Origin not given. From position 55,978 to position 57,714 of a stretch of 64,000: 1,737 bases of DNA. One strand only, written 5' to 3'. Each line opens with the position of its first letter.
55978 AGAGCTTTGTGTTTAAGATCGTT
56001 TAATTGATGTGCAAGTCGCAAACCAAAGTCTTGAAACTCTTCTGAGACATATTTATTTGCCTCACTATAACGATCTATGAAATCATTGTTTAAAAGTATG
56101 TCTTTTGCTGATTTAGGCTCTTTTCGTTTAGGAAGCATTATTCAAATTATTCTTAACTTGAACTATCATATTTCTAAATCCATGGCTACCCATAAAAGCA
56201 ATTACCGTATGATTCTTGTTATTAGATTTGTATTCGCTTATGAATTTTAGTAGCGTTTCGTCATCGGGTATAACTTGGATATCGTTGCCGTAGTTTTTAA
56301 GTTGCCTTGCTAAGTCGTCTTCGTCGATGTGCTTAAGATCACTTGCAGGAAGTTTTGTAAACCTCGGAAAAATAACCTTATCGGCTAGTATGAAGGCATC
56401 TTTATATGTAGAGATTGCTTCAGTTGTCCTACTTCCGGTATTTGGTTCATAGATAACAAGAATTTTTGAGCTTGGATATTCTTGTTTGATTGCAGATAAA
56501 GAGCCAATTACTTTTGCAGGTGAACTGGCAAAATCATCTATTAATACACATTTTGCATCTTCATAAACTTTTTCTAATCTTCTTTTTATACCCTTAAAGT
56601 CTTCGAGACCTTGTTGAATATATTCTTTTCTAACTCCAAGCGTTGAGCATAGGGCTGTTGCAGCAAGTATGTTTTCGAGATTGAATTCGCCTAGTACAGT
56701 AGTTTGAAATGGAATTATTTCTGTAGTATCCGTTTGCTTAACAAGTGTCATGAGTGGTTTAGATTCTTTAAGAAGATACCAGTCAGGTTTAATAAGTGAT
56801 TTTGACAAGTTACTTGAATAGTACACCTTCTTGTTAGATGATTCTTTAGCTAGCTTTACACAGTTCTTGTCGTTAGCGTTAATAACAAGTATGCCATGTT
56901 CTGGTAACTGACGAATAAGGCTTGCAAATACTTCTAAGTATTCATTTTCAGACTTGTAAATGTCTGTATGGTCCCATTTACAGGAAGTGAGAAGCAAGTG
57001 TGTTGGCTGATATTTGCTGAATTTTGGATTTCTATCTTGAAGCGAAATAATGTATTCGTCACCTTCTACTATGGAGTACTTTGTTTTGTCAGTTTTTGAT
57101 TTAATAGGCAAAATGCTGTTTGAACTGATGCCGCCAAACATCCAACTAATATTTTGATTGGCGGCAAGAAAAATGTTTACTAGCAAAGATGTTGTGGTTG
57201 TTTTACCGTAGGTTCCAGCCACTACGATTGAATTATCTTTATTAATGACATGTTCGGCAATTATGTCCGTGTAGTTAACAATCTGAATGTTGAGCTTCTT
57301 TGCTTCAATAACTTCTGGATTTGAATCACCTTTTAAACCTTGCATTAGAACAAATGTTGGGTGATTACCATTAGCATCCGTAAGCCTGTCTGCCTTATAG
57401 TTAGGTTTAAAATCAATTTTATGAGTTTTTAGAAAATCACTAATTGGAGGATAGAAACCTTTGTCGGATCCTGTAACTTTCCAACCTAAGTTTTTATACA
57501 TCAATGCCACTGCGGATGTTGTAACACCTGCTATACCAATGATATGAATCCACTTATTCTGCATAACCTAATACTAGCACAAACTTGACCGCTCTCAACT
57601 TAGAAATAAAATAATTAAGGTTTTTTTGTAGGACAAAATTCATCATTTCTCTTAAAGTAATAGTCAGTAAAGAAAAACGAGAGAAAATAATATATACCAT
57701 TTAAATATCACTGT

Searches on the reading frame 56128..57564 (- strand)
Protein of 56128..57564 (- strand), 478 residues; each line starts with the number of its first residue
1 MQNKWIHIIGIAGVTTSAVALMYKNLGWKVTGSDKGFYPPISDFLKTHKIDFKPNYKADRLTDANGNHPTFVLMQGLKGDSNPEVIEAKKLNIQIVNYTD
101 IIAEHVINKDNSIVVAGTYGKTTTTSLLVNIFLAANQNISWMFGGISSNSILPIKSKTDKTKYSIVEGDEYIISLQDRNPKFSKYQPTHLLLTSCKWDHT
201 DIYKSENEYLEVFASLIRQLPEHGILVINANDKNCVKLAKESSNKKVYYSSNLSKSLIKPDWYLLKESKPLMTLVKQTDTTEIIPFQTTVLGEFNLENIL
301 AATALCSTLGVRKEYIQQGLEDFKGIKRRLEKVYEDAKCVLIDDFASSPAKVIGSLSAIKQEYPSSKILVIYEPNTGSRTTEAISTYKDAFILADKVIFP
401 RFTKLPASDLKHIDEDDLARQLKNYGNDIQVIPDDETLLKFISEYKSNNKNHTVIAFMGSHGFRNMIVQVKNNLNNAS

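Call 3: search_protein_families(library=pfam, proteins=[window:56128-57564:-], max_evalue=0.01)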
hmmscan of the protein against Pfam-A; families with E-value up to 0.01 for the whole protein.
window:56128-57564:- (478 aa): 3 families
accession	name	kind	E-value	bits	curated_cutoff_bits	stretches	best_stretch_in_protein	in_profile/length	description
PF08245.18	Mur_ligase_M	-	2.7e-22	80.2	24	1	115-305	1-199/200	Mur ligase middle domain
PF01225.30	Mur_ligase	-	6.3e-10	39.7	21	1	6-106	2-91/95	Mur ligase family, catalytic domain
PF02875.26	Mur_ligase_C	-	9.1e-08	33.4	28.4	1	328-460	1-126/127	Mur ligase, glutamate ligase domain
